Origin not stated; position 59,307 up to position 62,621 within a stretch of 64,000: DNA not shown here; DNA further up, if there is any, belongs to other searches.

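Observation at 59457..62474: Single 1005-aa protein made of two fused GspE/PilB-type secretion ATPase modules, the second with a degenerate His box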

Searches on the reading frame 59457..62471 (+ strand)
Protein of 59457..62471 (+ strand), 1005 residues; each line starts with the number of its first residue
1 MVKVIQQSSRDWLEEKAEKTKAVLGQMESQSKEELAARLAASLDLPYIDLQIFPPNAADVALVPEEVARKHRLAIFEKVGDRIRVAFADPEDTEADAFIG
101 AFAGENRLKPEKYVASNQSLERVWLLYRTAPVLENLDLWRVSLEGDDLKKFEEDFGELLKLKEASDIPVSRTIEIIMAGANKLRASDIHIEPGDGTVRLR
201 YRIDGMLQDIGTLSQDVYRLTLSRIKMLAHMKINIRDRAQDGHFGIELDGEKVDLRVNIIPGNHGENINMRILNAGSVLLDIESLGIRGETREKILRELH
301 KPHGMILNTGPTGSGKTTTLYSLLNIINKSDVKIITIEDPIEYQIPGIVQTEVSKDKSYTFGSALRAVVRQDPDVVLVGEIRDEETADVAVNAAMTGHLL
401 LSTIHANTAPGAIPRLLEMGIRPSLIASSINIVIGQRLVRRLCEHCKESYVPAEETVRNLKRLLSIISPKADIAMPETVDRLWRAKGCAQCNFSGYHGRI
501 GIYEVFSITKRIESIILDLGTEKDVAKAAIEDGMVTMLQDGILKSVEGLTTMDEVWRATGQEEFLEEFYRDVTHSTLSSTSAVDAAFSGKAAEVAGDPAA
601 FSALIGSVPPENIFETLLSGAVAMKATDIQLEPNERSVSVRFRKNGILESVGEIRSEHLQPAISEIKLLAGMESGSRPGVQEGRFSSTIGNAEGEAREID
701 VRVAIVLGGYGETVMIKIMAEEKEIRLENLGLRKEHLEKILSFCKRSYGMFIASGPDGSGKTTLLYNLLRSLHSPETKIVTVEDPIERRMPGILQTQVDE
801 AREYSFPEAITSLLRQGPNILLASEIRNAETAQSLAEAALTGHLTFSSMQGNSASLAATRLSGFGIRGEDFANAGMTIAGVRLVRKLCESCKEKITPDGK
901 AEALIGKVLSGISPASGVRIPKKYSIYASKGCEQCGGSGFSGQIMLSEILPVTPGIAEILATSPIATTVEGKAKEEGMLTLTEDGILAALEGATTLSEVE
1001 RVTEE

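Call 3: search_protein_families(library=pfam, proteins=[window:59457-62471:+], max_evalue=0.01)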
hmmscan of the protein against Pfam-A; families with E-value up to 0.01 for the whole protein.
window:59457-62471:+ (1005 aa): 28 families (the best 25 are shown)
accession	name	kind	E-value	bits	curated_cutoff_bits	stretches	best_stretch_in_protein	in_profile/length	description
PF00437.27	T2SSE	-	7.1e-192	637.4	24.9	2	163-557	2-370/370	Type II/IV secretion system protein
PF05157.20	MshEN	-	2.2e-10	40.8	23.1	1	43-121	1-77/90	MshEN domain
PF13401.12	AAA_22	-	1e-07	32.8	27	0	748-783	5-42/130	AAA domain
PF25199.1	nSTAND_NTPase5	-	1.8e-07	31.5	34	0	745-791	38-85/145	Novel STAND NTPase 5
PF13173.12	AAA_14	-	5.9e-07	30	27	0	751-831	5-76/129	AAA domain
PF20720.3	nSTAND3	-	7.1e-07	29.5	27.2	0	300-340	14-54/155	Novel STAND NTPase 3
PF13191.12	AAA_16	-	2.2e-06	28.7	32.6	0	747-797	23-73/167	AAA ATPase domain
PF02492.25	cobW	-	1.1e-05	25.6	20.7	0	752-779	4-32/180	CobW/HypB/UreG, nucleotide-binding domain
PF13604.12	AAA_30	-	1.4e-05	25.4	27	0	299-335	14-50/191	AAA domain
PF12775.13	AAA_7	-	2e-05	24.6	25.8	0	295-338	25-68/181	P-loop containing dynein motor region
PF00005.33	ABC_tran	-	2.6e-05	25.3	25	0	755-825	18-75/137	ABC transporter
PF03205.20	MobB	-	3.7e-05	24.1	26.6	0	755-783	6-34/133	Molybdopterin guanine dinucleotide synthesis protein B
PF13555.12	AAA_29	-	0.00011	22.3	27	0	302-320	21-39/61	P-loop containing region of AAA domain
PF01637.24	ATPase_2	-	0.00013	22.3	33.2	0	733-797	4-68/225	ATPase domain predominantly from Archaea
PF13671.12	AAA_33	-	0.00015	22.5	27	0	750-797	1-43/143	AAA domain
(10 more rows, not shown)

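Call 4: search_protein_families(library=ncbifam, proteins=[window:59457-62471:+], max_evalue=0.01)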
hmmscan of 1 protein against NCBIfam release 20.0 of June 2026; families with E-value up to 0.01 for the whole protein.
window:59457-62471:+ (1005 aa): 44 families (the best 25 are shown)
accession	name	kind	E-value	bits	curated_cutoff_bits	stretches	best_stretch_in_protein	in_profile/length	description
TIGR02538.1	type_IV_pilB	equivalog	4e-225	748.7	675.65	2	13-559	24-562/564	type IV-A pilus assembly ATPase PilB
TIGR02533.1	type_II_gspE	equivalog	2.4e-224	745.5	630.25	2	63-559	4-486/486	type II secretion system ATPase GspE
NF007755.0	PRK10436.1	equivalog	8.1e-190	631.4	617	2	124-562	67-462/465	type II secretion system protein GspE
NF053534.1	T4PilAsmATPsTfpB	equivalog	2.7e-181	603.9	850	2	31-559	64-582/584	type IV pilus assembly ATPase TfpB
NF041000.1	ATPase_ComGA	equivalog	1.6e-125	417.5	300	2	176-440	3-266/267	competence type IV pilus ATPase ComGA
TIGR01420.1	pilT_fam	subfamily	1.4e-75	254.7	319.1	2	173-442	2-271/343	PilT/PilU family type 4a pilus ATPase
TIGR02525.1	plasmid_TraJ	equivalog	5.7e-45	153.9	368.3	2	239-420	87-273/372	plasmid transfer ATPase TraJ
TIGR02524.1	dot_icm_DotB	equivalog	2.9e-28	99.1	463.3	2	178-439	11-279/358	Dot/Icm type IV secretion system ATPase DotB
NF058587.1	archaellum_moto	equivalog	1.5e-27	96.6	550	2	307-441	279-419/527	archaellum flagellar ATPase motor FlaI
TIGR02788.1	VirB11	equivalog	1.1e-23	83.8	249.95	2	305-420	146-266/308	P-type DNA transfer ATPase VirB11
TIGR02782.1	TrbB_P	equivalog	1.8e-22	80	304.55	2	287-433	120-275/303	P-type conjugative transfer ATPase TrbB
TIGR03819.1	heli_sec_ATPase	hypoth_equivalog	1.4e-21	77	373.15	2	262-419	136-300/340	TadA family conjugal transfer-associated ATPase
NF010469.0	PRK13894.1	subfamily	1.2e-18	67.5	508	2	286-435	132-283/320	conjugal transfer ATPase TrbB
NF053672.1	bindosome_BasE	exception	1.1e-17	63.9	1000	2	308-415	275-387/512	bindosome assembly system ATPase subunit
NF010425.0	PRK13851.1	equivalog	8.1e-16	57.8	461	2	303-411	162-275/344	type IV secretion system protein VirB11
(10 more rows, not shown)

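Call 7: search_solved_structures(query=window:59457-62471:+, max_evalue=1e-20, show_alignments=1)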
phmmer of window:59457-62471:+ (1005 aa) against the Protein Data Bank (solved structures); distinct sequences matched with E-value up to 1e-20: 21.
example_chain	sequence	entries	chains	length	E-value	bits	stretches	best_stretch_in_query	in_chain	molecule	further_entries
5zfr_A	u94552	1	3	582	1.1e-104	354.7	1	32-560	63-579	Type IV pilus biogenesis ATPase PilB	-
6olj_C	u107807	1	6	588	7.3e-103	348.7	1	30-560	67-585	Type IV pilus biogenesis ATPase PilB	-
5tsg_B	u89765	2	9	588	1.3e-102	347.8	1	30-560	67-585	Type IV pilus biogenesis ATPase PilB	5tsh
3jc8_Ba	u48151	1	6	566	4.6e-101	342.7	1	32-562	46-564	Type IV-A pilus assembly ATPase PilB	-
4pht_A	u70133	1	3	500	1.1e-95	324.9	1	161-560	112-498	General secretory pathway protein E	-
1p9r_A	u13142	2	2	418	7.5e-95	322.2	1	144-559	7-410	General secretion pathway protein E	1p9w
4ksr_A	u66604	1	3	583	2e-94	320.7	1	161-563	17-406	Type II secretion system protein E, Hemolysin-coregulated protein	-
4kss_A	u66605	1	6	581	4e-94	319.8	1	161-561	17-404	Type II secretion system protein E, hemolysin-coregulated protein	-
6f8l_G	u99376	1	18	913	1.6e-88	301.2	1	30-559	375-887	Type IV pilus assembly protein PilF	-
5oiu_A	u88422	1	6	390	7.4e-85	289.1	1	178-558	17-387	Type IV pilus assembly protein PilF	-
5it5_F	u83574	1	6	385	8.9e-85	288.8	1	182-558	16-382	ATP binding motif-containing protein PilF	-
6ejf_A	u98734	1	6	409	1e-84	288.6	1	182-559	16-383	Type IV pilus assembly protein PilF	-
2ewv_A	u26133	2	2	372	1.5e-33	119.3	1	172-419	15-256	twitching motility protein PilT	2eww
2gsz_A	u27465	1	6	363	2.9e-33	118.3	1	173-419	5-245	twitching motility protein PilT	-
5fl3_A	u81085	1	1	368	1.8e-31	112.4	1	174-419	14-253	PILI RETRACTION PROTEIN PILT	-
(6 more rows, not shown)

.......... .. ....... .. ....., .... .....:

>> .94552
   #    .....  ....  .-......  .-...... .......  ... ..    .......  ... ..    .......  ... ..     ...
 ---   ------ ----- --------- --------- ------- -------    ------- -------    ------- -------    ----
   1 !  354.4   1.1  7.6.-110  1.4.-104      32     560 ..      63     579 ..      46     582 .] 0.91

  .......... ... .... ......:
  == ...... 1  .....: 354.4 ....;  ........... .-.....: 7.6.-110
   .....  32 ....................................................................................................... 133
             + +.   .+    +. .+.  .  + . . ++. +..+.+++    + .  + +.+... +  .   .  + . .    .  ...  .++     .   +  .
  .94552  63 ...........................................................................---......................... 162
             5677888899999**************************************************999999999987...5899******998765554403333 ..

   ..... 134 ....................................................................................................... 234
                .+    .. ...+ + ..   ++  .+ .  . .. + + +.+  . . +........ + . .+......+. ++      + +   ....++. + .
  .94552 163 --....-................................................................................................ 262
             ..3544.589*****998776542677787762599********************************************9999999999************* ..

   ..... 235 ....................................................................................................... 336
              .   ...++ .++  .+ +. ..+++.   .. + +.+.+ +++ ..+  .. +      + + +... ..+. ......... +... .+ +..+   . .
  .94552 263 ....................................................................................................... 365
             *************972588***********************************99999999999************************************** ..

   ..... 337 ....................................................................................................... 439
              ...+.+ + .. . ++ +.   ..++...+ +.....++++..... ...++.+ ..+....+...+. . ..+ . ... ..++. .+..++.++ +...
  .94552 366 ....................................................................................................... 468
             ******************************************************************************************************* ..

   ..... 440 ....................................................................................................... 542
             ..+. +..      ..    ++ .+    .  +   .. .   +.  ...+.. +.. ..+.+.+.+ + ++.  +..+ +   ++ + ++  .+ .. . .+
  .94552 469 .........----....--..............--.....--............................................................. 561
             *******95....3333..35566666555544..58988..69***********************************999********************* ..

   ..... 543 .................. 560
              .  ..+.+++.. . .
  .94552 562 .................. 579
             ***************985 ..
